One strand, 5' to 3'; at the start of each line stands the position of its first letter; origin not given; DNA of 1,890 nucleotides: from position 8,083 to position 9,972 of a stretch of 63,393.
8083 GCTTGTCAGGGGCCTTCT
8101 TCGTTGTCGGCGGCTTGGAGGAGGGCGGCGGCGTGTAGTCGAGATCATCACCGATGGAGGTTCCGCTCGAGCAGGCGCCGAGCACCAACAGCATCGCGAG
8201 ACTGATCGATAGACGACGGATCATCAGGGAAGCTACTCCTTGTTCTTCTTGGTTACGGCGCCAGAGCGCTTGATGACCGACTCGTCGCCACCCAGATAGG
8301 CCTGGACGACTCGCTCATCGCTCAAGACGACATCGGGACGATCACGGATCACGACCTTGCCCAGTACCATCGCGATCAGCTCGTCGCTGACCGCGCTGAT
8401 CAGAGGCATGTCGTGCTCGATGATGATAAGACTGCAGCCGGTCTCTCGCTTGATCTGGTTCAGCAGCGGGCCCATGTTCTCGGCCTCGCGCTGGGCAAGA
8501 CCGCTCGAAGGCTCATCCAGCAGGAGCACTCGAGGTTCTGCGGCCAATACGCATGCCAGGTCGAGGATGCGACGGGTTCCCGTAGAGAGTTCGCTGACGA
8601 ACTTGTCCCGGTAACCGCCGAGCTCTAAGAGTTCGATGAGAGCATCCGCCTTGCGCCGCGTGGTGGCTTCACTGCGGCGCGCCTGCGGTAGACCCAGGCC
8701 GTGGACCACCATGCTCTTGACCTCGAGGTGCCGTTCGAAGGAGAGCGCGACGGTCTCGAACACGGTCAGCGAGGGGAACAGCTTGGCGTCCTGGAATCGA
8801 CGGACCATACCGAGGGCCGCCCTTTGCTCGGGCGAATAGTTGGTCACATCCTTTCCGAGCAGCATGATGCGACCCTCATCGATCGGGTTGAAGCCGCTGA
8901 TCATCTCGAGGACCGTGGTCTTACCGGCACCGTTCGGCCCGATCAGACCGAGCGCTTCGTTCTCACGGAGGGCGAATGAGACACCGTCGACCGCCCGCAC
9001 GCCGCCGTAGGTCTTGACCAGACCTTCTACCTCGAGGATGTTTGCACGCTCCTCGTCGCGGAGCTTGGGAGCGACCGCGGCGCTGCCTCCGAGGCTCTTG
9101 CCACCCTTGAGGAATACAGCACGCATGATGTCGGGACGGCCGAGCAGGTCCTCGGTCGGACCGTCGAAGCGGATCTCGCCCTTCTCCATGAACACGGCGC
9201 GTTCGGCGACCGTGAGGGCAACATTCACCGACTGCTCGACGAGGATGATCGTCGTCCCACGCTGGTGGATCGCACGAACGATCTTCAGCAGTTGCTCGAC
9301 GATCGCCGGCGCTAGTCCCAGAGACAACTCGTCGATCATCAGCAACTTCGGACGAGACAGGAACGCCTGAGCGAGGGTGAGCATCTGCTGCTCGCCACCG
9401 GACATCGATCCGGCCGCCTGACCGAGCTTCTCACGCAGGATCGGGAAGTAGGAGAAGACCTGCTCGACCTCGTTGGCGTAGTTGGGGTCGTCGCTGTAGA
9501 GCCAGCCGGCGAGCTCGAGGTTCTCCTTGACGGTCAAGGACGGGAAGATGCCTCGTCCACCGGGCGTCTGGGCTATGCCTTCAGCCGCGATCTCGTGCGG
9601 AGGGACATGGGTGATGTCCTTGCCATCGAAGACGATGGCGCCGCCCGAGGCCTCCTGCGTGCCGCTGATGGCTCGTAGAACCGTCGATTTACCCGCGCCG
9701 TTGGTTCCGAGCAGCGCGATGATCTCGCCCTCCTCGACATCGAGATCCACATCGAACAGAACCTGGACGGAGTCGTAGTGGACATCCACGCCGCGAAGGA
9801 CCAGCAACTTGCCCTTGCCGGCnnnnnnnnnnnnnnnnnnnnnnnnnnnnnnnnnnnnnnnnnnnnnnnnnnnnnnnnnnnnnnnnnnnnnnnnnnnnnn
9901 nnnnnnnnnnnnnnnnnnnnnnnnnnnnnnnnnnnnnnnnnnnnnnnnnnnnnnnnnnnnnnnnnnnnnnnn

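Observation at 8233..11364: Single polypeptide combining an MFS transporter domain with both LivF- and LivG-type ABC ATPases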

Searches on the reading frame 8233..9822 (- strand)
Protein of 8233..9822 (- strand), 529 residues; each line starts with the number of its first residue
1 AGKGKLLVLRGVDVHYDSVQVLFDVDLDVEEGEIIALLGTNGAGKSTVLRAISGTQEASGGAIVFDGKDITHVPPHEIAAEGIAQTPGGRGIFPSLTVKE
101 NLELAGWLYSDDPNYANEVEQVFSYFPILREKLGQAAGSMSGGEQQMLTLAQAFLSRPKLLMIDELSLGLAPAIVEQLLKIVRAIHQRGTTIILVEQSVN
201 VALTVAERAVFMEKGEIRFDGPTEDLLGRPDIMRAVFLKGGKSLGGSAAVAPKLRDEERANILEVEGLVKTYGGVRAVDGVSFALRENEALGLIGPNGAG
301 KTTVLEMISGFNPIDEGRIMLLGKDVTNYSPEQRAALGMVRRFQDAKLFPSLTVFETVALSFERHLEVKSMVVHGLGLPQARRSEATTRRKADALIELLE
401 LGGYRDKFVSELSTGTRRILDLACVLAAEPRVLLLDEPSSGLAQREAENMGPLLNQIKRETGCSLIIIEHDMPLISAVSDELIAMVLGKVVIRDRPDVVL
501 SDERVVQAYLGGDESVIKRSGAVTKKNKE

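Call 48: search_solved_structures(query=window:8233-9822:-, max_evalue=1e-35)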
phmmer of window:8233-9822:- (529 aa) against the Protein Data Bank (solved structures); distinct sequences matched with E-value up to 1e-35: 1.
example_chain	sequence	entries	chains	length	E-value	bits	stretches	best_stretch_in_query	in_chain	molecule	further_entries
1ji0_A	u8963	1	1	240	2.3e-59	204.7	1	7-235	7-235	ABC transporter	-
